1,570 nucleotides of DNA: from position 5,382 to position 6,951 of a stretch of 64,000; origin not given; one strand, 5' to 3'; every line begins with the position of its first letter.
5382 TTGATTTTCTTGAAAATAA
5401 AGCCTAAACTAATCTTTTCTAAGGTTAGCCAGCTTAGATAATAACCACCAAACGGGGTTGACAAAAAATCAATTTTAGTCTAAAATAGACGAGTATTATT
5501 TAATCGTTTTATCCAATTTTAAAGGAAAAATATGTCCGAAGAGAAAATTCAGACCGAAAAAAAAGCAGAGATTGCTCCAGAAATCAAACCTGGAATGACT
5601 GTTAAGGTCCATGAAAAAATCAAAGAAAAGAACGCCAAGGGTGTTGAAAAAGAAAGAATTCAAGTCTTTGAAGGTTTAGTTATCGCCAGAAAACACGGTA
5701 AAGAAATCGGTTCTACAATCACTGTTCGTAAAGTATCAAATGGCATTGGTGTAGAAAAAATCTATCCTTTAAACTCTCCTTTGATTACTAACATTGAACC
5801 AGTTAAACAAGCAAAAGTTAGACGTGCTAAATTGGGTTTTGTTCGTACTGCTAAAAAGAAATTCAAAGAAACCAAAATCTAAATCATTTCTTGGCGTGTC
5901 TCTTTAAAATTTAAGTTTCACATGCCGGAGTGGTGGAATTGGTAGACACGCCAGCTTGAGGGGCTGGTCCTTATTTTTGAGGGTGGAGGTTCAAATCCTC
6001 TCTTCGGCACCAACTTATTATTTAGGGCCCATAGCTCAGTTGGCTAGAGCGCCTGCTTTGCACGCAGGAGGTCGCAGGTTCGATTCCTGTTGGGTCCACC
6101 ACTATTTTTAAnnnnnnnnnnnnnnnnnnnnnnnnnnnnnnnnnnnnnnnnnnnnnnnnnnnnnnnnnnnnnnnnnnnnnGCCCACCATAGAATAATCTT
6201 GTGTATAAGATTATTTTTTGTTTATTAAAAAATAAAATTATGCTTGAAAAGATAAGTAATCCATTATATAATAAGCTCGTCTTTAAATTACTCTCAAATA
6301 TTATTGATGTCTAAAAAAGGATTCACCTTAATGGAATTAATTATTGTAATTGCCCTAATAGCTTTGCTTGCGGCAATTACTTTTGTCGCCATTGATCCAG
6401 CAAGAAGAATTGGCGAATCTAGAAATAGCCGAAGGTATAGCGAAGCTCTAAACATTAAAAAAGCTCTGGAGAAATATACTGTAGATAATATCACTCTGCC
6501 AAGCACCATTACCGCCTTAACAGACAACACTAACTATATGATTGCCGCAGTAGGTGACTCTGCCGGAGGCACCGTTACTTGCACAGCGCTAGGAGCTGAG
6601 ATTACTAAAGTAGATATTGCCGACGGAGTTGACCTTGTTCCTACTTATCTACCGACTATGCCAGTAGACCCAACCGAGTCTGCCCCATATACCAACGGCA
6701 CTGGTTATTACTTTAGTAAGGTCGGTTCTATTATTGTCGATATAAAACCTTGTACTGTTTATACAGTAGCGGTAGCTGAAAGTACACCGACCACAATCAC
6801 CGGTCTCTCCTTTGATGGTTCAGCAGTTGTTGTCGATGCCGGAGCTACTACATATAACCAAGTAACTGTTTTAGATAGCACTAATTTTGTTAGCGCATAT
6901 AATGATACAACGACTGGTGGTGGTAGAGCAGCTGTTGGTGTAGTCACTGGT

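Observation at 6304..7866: Giant (520-aa) type IV pilin-like protein with prepilin leader and eight ~50-aa tandem repeats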

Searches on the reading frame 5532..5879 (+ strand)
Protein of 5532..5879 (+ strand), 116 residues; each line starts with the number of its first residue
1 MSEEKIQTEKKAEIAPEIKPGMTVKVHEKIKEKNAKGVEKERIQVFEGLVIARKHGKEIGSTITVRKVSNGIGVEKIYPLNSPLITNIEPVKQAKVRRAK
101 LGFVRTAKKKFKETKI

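Call 14: search_protein_families(library=pfam, proteins=[window:5532-5879:+], max_evalue=0.01)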
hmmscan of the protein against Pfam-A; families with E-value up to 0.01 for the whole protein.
window:5532-5879:+ (116 aa): 1 family
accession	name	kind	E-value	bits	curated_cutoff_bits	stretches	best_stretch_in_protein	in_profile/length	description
PF01245.26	Ribosomal_L19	-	2.6e-30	105.1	22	1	5-112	5-106/111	Ribosomal protein L19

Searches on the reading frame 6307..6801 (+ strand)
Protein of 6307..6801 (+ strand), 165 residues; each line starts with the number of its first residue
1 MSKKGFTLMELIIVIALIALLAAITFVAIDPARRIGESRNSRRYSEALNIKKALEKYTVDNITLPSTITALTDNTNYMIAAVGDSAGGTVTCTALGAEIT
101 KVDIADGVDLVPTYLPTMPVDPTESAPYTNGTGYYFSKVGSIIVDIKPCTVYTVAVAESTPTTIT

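Call 36: find_homologous_proteins(query=window:6307-6801:+)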
Query window:6307-6801:+ (165 aa): 31 proteins with E <= 0.001 among 139 candidates.
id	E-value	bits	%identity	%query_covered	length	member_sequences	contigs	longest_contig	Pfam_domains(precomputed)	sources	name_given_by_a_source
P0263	4.8e-52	194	62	95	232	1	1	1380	PF07963.18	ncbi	-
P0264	8.7e-51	190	60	90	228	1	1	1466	PF07963.18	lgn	-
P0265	7.5e-48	180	58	90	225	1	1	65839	PF07963.18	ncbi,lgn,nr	ncbi:type II secretion system protein [Patescibacteria group bacterium]|nr:type II secretion system 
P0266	2.3e-47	179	58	93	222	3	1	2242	PF07963.18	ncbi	-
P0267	6.9e-46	174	58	92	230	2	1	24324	PF07963.18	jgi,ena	jgi:prepilin-type N-terminal cleavage/methylation domain-containing protein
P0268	7.2e-45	171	56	92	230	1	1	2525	PF07963.18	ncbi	-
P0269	1.2e-44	170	56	93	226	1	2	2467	PF07963.18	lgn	-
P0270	5.1e-32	129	47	92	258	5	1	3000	PF25059.2,PF00041.28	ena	-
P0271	1.1e-30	125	80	46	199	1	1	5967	-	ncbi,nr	ncbi:hypothetical protein HOD19_02820, partial [bacterium]|nr:hypothetical protein [bacterium]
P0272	1.2e-30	124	47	92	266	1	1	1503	PF07963.18,PF25059.2,PF00041.28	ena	-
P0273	2.3e-30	124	46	92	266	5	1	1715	PF07963.18,PF25059.2,PF00041.28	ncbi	-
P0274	3.1e-30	123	43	94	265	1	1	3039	PF07963.18,PF25059.2,PF00041.28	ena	-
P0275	4.1e-28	116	42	93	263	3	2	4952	PF07963.18,PF25059.2,PF00041.28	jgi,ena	-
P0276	4.7e-25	106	45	94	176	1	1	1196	PF07963.18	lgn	-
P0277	5.4e-24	103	46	90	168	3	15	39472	PF07963.18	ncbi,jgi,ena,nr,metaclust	ncbi:MAG: hypothetical protein UR94_C0034G0004 [Parcubacteria group bacterium GW2011_GWA2_36_10]|nr:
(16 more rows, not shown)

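Call 42: predict_structure(alignment_id=A2)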
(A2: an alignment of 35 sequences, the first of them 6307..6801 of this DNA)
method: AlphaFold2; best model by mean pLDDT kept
length: 165 residues; sequences in the alignment: 35
mean_pLDDT: 81.1   pTM: 0.67
mean pLDDT of the five models: 81.1, 80.9, 79.6, 78.0, 75.6
residues with pLDDT >= 90: 50; 70-90: 79; 50-70: 31; < 50: 5
segments of 3 or more residues with pLDDT < 50: none
pLDDT, mean of each block of 10 residues (from residue 1): 69 91 73 70 90 92 90 93 81 89 79 86 70 91 89 56 56
secondary structure, 60 per line:
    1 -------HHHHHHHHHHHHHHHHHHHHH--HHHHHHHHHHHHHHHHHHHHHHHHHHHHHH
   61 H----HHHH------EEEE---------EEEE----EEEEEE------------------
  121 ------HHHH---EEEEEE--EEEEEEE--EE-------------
elements in order: H8-28 H31-61 H66-69 E76-79 E89-92 E97-102 H127-130 E134-139 E142-148

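Call 44: fold_search(model_id=the predicted structure, library=pdb)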
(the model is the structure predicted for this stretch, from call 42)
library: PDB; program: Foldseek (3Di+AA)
matches with E <= 10: 32; with E <= 0.001: 0
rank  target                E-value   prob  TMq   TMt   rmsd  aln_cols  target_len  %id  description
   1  6xxd_A                8.6e-01  0.60  0.27  0.35   3.7        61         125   33  CryoEM structure of the type IV pilin PilA4 from Thermus thermophilus (released 2020-03-11)
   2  1ay2_A                8.6e-01  0.41  0.23  0.24   4.9        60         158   32  STRUCTURE OF THE FIBER-FORMING PROTEIN PILIN AT 2.6 ANGSTROMS RESOLUTION (released 1998-04-29)
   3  5vxx_A                1.4e+00  0.15  0.20  0.21   6.2        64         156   31  Cryo-EM reconstruction of Neisseria gonorrhoeae Type IV pilus (released 2017-07-12)
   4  9e8k_D                1.8e+00  0.06  0.18  0.10  12.7       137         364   10  Nub1/Fat10-processing human 26S proteasome with Rpt6 at top of spiral staircase (AAA+ motor locally refined) (released 2024-12-04)
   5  8p3b                  1.9e+00  0.10  0.19  0.19   8.9        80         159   26  Neisseria meningitidis Type IV pilus SA-GATDH variant (released 2024-04-03)
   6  4lw9_A                1.9e+00  0.08  0.24  0.32  14.9       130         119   15  Crystal structure of Vibrio cholera major pseudopilin EpsG (released 2014-07-16)
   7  1t92_A                2.5e+00  0.28  0.20  0.30   2.2        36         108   22  Crystal structure of N-terminal truncated pseudopilin PulG (released 2004-10-05)
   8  4lw9_F                2.6e+00  0.20  0.17  0.24   2.7        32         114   22  Crystal structure of Vibrio cholera major pseudopilin EpsG (released 2014-07-16)
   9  4d40_A                3.2e+00  0.04  0.16  0.27  11.5        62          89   16  High-Resolution Structure of a Type IV Pilin from Shewanella oneidensis (released 2015-04-29)
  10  1c4k                  3.2e+00  0.01  0.11  0.04  12.7        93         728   15  ORNITHINE DECARBOXYLASE MUTANT (GLY121TYR) (released 2000-02-26)
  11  3gn9_A                3.9e+00  0.04  0.24  0.34  14.2       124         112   15  Crystal structure of the major pseudopilin from the type 2 secretion system of Vibrio vulnificus (released 2009-07-28)
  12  6t8s_BBB              4.7e+00  0.11  0.30  0.36   5.2       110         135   16  Structure of the major Type IV pilin PilA1 from Clostridium difficile (released 2020-03-25)
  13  6msg_C                4.7e+00  0.02  0.16  0.08  16.2       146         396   13  Cryo-EM structures and dynamics of substrate-engaged human 26S proteasome (released 2018-11-21)
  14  3lkb_A                4.7e+00  0.01  0.11  0.06   7.2        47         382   15  Crystal structure of a branched chain amino acid ABC transporter from Thermus thermophilus with bound valine (released 2010-02-09)
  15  5vhs_D                5.1e+00  0.02  0.17  0.11  13.9       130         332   11  Conformational Landscape of the p28-Bound Human Proteasome Regulatory Particle (released 2017-08-23)
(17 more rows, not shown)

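Call 62: find_encoding_contigs(protein=P0265, flank=10000, max_places=2)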
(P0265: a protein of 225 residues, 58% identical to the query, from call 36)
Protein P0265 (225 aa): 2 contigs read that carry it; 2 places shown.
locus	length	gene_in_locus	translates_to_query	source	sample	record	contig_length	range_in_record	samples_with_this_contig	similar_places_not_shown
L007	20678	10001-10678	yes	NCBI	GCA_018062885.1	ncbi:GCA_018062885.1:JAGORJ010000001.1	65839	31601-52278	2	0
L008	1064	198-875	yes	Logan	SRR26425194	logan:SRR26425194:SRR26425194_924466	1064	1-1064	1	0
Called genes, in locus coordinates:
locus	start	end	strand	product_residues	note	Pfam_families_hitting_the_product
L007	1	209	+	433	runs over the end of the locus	PF00275:EPSP_synthase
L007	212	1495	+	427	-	PF22694:CtpB_N-like (weak), PF00595:PDZ, PF13180:PDZ_2 (weak), PF17820:PDZ_6, PF03572:Peptidase_S41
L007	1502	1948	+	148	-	PF01281:Ribosomal_L9_N, PF03948:Ribosomal_L9_C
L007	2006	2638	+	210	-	-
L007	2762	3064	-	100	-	-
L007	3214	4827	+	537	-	PF06418:CTP_synth_N, PF00117:GATase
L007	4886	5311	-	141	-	-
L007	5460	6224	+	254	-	PF04402:SIMPL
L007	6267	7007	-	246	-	PF01145:Band_7, PF13421:Band_7_1 (weak)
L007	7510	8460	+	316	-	PF18920:DUF5671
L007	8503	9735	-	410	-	PF00890:FAD_binding_2 (weak), PF03486:HI0933_like, PF07992:Pyr_redox_2 (faint), PF13454:NAD_binding_9 (weak), PF13738:Pyr_redox_3 (faint), PF22780:HI0933_like_1st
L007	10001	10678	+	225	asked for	PF07963:N_methyl (weak)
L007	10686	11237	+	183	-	PF07963:N_methyl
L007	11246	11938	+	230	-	PF07963:N_methyl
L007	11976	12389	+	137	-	PF08570:DUF1761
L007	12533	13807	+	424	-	PF00270:DEAD, PF04851:ResIII, PF00271:Helicase_C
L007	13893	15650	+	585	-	PF00664:ABC_membrane, PF00005:ABC_tran, PF02463:SMC_N, PF13401:AAA_22 (faint)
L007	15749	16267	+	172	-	PF23477:zf_Tbcl_2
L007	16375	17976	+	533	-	-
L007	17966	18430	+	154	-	PF00588:SpoU_methylase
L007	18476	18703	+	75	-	-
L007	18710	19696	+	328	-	PF00294:PfkB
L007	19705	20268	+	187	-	PF06130:PTAC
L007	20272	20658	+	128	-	-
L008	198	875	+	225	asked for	PF07963:N_methyl (weak)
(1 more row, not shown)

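Call 64: search_protein_families(library=pfam, proteins=[P0265, P0273], max_evalue=0.001)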
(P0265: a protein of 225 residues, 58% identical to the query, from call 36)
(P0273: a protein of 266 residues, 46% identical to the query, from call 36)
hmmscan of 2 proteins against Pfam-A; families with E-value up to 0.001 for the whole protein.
P0265 (225 aa): 1 family
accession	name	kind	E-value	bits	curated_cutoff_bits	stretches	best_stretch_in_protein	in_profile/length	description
PF07963.17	N_methyl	-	7.7e-07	28.9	21.2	1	6-28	4-26/27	Prokaryotic N-terminal methylation motif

P0273 (266 aa): 3 families
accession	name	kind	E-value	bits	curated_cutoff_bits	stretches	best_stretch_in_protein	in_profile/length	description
PF00041.27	fn3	-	5.8e-13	49.3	25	1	164-250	2-80/84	Fibronectin type III domain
PF25059.1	FN3_DSCAM-DSCAML_C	-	5.2e-09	36.8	39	1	188-248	15-74/89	DSCAM/DSCAML C-terminal Fn3-like domain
PF07963.17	N_methyl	-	4.1e-06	26.6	21.2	1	2-26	3-27/27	Prokaryotic N-terminal methylation motif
